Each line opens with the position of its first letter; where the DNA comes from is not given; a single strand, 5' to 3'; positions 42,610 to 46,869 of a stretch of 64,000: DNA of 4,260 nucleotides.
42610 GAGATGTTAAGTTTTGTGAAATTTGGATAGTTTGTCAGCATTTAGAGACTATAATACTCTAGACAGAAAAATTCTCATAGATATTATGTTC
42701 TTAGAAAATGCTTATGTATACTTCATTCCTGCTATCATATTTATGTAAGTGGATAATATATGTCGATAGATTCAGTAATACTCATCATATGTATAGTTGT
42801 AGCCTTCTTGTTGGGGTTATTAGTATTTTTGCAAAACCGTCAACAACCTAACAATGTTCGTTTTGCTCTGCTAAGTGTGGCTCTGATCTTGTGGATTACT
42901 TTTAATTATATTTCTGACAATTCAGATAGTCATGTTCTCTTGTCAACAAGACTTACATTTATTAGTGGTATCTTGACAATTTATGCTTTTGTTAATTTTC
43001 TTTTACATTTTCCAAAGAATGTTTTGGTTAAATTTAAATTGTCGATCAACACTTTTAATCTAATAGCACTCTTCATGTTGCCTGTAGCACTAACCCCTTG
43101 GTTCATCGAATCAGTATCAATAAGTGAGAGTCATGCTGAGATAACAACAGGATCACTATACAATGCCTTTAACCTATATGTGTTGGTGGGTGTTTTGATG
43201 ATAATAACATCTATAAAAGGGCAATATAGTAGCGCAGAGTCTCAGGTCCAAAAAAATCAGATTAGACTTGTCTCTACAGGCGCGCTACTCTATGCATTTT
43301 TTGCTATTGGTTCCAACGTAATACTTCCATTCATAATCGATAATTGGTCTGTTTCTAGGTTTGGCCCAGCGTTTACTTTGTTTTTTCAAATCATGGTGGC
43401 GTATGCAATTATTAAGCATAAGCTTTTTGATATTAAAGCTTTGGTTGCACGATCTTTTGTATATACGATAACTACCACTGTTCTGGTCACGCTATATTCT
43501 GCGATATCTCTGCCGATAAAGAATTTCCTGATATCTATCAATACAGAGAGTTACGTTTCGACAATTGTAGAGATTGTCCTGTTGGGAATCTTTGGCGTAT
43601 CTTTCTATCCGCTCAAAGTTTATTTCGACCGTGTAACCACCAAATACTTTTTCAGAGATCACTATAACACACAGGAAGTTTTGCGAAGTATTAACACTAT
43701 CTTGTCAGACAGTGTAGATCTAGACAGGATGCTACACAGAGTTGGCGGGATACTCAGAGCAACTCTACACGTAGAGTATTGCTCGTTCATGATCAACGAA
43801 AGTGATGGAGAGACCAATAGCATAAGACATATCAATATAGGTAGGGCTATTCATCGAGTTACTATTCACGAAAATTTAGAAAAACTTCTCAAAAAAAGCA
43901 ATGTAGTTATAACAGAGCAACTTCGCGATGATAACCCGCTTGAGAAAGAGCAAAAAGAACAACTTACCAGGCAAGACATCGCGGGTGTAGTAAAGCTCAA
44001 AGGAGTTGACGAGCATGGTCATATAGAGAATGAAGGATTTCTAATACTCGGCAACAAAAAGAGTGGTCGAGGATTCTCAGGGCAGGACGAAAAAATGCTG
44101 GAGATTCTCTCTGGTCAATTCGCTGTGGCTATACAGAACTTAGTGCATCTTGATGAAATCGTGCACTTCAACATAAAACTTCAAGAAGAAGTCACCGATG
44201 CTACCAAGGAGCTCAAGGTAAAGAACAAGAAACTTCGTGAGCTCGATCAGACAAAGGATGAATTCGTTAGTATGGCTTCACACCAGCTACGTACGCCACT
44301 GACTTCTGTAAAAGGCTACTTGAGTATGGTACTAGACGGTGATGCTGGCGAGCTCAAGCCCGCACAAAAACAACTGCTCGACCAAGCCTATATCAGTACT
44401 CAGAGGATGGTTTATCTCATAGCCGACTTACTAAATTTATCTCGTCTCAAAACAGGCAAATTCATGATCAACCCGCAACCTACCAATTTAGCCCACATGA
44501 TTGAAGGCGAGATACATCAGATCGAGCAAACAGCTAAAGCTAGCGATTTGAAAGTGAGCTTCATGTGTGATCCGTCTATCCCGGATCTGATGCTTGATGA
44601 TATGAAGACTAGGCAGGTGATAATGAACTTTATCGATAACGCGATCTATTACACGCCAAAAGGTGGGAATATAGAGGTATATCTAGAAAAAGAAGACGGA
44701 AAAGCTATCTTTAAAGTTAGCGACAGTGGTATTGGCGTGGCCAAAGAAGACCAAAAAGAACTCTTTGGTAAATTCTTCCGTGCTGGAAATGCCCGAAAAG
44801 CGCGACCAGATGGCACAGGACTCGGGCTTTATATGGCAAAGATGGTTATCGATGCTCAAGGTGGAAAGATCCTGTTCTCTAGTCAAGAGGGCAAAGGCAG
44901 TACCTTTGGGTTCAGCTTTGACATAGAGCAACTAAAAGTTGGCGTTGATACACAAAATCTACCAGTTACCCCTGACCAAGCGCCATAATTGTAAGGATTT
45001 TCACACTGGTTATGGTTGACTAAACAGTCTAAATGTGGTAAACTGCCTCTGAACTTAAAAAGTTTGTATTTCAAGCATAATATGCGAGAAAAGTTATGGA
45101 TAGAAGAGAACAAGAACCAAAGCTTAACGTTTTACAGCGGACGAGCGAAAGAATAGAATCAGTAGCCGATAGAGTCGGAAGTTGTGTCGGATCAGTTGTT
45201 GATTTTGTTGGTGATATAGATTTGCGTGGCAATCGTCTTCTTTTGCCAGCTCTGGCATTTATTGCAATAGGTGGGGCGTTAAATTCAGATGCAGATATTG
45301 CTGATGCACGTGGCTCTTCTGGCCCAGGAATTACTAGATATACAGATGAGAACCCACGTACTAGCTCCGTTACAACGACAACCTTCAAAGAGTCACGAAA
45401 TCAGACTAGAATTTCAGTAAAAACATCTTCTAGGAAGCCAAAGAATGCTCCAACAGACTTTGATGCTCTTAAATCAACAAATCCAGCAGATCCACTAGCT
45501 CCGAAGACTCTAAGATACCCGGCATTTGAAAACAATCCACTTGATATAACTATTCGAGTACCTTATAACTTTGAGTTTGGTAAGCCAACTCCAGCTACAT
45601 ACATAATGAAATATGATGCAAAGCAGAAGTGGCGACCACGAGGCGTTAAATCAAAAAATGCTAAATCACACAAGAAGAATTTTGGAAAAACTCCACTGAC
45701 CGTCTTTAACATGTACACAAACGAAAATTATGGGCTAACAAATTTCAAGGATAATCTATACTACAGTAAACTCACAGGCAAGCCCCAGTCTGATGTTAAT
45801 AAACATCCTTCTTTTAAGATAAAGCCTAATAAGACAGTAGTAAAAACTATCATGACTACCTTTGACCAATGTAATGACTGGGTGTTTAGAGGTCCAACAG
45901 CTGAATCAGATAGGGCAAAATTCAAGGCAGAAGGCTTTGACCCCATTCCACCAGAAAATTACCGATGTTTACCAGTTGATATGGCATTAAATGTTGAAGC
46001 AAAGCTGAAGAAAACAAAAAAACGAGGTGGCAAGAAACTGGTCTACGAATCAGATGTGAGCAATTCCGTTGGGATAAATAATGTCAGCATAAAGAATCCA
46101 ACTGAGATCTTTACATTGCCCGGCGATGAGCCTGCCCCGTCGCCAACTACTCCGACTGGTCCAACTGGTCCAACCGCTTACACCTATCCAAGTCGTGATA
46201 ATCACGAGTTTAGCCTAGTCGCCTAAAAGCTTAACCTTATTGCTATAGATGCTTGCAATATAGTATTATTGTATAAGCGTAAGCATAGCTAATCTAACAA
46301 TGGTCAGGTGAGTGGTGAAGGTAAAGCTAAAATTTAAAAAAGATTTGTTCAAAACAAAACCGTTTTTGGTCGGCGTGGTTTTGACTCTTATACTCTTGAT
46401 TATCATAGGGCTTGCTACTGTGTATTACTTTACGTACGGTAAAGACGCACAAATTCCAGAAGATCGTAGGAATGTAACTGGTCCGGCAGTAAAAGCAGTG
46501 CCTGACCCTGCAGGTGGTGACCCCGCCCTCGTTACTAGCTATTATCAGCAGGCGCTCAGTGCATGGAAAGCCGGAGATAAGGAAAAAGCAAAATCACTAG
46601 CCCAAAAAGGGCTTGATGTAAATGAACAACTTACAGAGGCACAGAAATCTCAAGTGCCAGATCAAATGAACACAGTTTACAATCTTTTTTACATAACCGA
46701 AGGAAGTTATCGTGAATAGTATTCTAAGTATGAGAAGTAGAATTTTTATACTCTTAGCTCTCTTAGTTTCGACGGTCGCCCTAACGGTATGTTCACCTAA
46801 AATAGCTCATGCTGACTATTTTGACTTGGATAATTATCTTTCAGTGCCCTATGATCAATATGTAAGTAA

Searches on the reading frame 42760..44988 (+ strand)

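Call 85: search_protein_families(library=pfam, proteins=[window:42760-44988:+], max_evalue=0.00001)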
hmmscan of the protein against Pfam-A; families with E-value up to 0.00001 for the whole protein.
window:42760-44988:+ (742 aa): 2 families
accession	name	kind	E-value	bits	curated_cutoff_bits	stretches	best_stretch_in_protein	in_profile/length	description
PF02518.31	HATPase_c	-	2.4e-24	86.3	26.4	1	615-722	4-109/111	Histidine kinase-, DNA gyrase B-, and HSP90-like ATPase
PF00512.31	HisKA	-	3.6e-17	62.6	26.9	1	499-566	2-66/66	His Kinase A (phospho-acceptor) domain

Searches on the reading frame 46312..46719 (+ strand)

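Call 50: search_protein_families(library=pfam, proteins=[window:46312-46719:+], max_evalue=0.001)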
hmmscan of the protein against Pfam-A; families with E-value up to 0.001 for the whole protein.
window:46312-46719:+ (135 aa): 1 family
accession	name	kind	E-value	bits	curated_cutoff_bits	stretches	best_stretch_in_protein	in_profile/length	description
PF08590.15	DUF1771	-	9.7e-06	26.3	28.7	1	75-112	16-53/64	Domain of unknown function (DUF1771)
